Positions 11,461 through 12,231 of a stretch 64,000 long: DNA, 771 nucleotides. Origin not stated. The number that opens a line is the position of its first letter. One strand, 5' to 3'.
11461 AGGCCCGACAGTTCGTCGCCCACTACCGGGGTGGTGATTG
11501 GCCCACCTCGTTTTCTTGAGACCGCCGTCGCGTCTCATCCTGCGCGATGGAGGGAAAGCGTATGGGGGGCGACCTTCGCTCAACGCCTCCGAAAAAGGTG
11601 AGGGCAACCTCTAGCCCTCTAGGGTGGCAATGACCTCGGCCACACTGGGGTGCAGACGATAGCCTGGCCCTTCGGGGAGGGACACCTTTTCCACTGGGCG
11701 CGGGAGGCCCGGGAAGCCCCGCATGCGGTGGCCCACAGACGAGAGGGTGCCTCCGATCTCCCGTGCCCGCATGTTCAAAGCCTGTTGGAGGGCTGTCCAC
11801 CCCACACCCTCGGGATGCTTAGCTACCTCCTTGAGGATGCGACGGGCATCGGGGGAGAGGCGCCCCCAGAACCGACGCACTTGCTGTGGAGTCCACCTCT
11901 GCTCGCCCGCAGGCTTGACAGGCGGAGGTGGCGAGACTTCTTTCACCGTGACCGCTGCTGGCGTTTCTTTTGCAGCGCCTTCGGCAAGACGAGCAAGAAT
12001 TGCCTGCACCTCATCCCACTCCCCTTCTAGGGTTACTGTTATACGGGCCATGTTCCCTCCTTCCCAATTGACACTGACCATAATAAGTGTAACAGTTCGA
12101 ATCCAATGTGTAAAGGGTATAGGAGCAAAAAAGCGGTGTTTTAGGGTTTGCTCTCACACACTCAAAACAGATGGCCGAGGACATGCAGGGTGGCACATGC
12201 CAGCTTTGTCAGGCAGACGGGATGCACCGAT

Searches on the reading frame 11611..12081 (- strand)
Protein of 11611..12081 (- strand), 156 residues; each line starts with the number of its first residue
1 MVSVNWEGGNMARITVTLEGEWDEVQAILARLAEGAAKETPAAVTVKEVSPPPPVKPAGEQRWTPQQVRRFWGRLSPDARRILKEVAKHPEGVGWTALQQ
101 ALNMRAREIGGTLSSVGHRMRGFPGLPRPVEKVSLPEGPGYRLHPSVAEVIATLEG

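Call 3: search_protein_families(library=pfam, proteins=[window:11611-12081:-], max_evalue=0.1)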
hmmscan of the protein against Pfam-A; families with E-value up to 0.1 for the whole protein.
window:11611-12081:- (156 aa): 1 family
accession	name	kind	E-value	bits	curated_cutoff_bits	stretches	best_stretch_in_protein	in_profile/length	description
PF19980.4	DUF6416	-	0.095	13.6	27.1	0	69-151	5-93/100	Family of unknown function (DUF6416)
